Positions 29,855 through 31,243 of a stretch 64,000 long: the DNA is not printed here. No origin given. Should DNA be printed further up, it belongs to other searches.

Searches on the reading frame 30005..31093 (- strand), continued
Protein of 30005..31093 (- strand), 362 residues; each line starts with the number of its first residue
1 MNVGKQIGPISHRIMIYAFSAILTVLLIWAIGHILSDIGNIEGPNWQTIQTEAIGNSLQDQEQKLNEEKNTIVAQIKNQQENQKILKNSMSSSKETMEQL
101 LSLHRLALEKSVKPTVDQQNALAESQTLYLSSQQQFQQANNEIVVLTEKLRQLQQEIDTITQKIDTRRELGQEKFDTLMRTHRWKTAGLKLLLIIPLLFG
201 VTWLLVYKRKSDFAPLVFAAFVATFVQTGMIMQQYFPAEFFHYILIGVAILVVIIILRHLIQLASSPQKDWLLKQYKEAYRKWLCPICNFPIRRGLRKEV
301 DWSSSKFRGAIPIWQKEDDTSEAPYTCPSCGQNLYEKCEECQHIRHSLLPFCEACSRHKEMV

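Call 31: fold_search(model_id=the predicted structure, library=pdb)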
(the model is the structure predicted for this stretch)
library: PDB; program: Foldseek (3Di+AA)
matches with E <= 10: 551; with E <= 0.001: 0
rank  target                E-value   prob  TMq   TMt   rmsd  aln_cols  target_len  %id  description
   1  6z6f_D                2.8e-02  0.99  0.29  0.20  17.4       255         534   15  HDAC-PC (released 2021-02-17)
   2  6z6o_D                1.1e-01  0.99  0.32  0.23  15.3       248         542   14  HDAC-TC (released 2021-02-17)
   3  5xg2                  1.3e-01  0.95  0.28  0.39  14.0       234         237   12  Crystal structure of a coiled-coil segment (residues 345-468 and 694-814) of Pyrococcus yayanosii Smc (released 2017-06-07)
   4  8dk2_D                1.5e-01  0.72  0.24  0.12  21.0       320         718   14  CryoEM structure of Pseudomonas aeruginosa PA14 JetABC in an unclamped state trapped in ATP dependent dimeric form (released 2022-10-05)
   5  4ilo_A                1.9e-01  0.54  0.17  0.23  13.9       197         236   14  2.12A resolution structure of CT398 from Chlamydia trachomatis (released 2014-01-01)
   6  7p3r_A                2.1e-01  0.98  0.32  0.35  12.5       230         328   13  Helical structure of the toxin MakA from Vibrio cholera (released 2022-02-23)
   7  8wjo_B                2.1e-01  0.57  0.22  0.27  17.9       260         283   12  Cryo-EM structure of 8-subunit Smc5/6 arm region (released 2024-06-26)
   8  6ewy                  2.2e-01  0.47  0.15  0.26  14.3       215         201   16  RipA Peptidoglycan hydrolase (Rv1477, Mycobacterium tuberculosis) N-terminal domain (released 2018-05-02)
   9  3na7                  2.9e-01  0.60  0.19  0.27  13.7       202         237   13  2.2 Angstrom Structure of the HP0958 Protein from Helicobacter pylori CCUG 17874 (released 2010-09-22)
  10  6r1j_J                3.5e-01  0.33  0.16  0.20  17.6       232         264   15  Structure of the soluble AhlC triple head mutant of the tripartite alpha-pore forming toxin, AHL, from Aeromonas hydro (released 2019-07-10)
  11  6h2e_Q                3.7e-01  0.28  0.16  0.21  17.5       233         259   14  Structure of the soluble AhlC of the tripartite alpha-pore forming toxin, AHL, from Aeromonas hydrophila. (released 2019-07-10)
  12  3g67_A                3.9e-01  0.63  0.21  0.32  12.2       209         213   13  Crystal Structure of a Soluble Chemoreceptor from Thermotoga maritima (released 2009-07-28)
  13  6djl_C                4.1e-01  0.57  0.21  0.31  21.4       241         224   12  Crystal structure of the Rab11 GEF SH3BP5 bound to nucleotide free Rab11A (released 2018-09-26)
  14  9qxu_B                4.3e-01  0.80  0.29  0.15  19.2       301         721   13  JetABC DNA loaded state monomer (open) (released 2025-10-01)
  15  5c21_B                4.6e-01  0.38  0.15  0.20  17.4       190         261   16  Crystal structure of native HlyD from E. coli (released 2016-02-17)
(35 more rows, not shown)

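Call 38: search_protein_families(library=padloc, proteins=[window:30005-31093:-, P0017, P0044, P0107], max_evalue=0.1)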
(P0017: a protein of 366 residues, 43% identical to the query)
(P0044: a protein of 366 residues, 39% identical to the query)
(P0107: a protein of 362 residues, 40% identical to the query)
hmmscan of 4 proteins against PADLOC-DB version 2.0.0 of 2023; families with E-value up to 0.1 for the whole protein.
window:30005-31093:- (362 aa): 3 families
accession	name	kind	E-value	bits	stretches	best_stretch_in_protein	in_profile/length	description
PDLC00519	JetC1|JetC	-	0.004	13.4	1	48-179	316-447/1097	DUF3584 domain; MukB-like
PDLC03865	LmuB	-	0.023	10.9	1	58-165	571-676/1007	-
PDLC03861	LmuB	-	0.072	9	1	61-169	491-594/1213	-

P0017 (366 aa): 3 families
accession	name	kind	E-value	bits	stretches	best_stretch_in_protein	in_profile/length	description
PDLC05047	PDC-S58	-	0.0006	16.9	1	56-153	324-423/465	-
PDLC00519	JetC1|JetC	-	0.017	11.3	1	48-183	315-450/1097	DUF3584 domain; MukB-like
PDLC01364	Cas8a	-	0.044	11.5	1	111-163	48-97/333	CAS-I-A; effector_LS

P0044 (366 aa): 2 families
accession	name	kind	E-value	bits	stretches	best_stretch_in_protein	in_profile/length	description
PDLC03812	RTasRmuC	-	0.0017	15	1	66-180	44-112/439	DRT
PDLC00519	JetC1|JetC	-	0.085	9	0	49-183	316-450/1097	DUF3584 domain; MukB-like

P0107 (362 aa): 3 families
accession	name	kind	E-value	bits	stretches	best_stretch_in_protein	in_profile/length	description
PDLC00582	JetC3|JetC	-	0.0063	12.3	1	55-172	920-1036/1472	DUF3584 domain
PDLC03812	RTasRmuC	-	0.0099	12.5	1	26-165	4-115/439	DRT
PDLC02662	DndC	-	0.064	10.2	1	41-171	324-449/481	DndC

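Call 39: search_solved_structures(query=A1, max_evalue=1)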
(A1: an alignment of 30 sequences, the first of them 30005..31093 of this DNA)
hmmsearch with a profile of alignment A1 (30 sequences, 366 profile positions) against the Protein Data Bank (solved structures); distinct sequences matched with E-value up to 1: 16.
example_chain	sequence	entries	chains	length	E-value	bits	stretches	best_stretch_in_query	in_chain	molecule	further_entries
2i13_A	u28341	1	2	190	9.6e-08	34.6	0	313-334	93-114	Aart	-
1mey_C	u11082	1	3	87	0.0053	18.9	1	313-335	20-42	CONSENSUS ZINC FINGER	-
2k5c_A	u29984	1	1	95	0.01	18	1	284-338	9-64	uncharacterized protein PF0385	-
5v3g_D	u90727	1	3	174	0.057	15.5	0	314-346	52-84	PR domain zinc finger protein 9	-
5egb_A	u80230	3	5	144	0.093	14.9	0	313-335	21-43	Histone-lysine N-methyltransferase PRDM9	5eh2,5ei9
2yt9_A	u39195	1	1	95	0.094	14.8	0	316-357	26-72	zinc finger-containing protein 1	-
5obz_B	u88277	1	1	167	0.17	14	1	311-362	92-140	Putative transcription factor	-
5x9u_A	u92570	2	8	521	0.2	13.7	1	99-164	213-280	Thermosome, alpha subunit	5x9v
5nus_B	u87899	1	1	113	0.39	12.8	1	315-362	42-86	p44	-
9jr0_A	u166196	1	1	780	0.46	12.6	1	16-90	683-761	Metabotropic GABA-B receptor subtype 1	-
9e5c_6k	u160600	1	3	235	0.53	12.4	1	108-190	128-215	Dynein arm light chain, axonemal, putative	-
9e5c_6o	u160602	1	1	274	0.55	12.3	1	128-191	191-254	Dynein arm light chain, axonemal, putative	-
9y6s_6n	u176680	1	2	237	0.63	12.1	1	107-190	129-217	Dynein arm light chain, putative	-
7som_T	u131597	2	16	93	0.65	12.1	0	134-159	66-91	Flagellar WD repeat-containing protein Pf20 | Flagellar associated protein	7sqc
7qep_O6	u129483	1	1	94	0.66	12.1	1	42-111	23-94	60S ribosomal protein L36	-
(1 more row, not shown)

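Call 55: search_protein_representatives(alignment_id=A1)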
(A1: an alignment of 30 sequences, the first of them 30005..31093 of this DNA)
Query: 30 sequences, 366 profile positions. Proteins with E-value up to 0.001 (for the whole library): 579; up to 1e-10: 394; up to 1e-30: 197. The best 150 are listed.
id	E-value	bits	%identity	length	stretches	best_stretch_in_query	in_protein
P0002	3.5e-160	549.3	-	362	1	4-362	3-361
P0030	9.6e-148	508.4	-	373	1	1-363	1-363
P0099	2.6e-141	487.2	-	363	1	1-363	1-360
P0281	7.9e-140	482.4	-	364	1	1-362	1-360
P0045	4.8e-138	476.5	-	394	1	3-362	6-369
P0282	4.9e-136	469.9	-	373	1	1-363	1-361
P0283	4.9e-134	463.3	-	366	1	4-363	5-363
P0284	6.2e-132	456.4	-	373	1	4-362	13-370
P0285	7.2e-132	456.2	-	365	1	1-363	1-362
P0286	4.9e-129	446.8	-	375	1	6-362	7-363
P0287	4.9e-127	440.3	-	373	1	2-363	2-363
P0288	1.9e-124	431.8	-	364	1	1-362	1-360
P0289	3.3e-124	431.0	-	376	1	5-362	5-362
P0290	3.4e-124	430.9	-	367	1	1-361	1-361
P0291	7.2e-124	429.8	-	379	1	4-363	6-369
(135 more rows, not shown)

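Call 58: search_protein_families(library=pfam, proteins=[L091:1790-1981:+, L091:1978-2157:+], max_evalue=0.05)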
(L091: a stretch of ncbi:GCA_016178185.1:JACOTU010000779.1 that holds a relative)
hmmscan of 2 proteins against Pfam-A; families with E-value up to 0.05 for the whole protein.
L091:1790-1981:+ (63 aa): 0 families

L091:1978-2157:+ (59 aa): 1 family
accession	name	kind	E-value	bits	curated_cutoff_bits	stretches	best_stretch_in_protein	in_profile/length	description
PF07927.17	HicA_toxin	-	1e-08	35.6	27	1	6-58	4-58/58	HicA toxin of bacterial toxin-antitoxin,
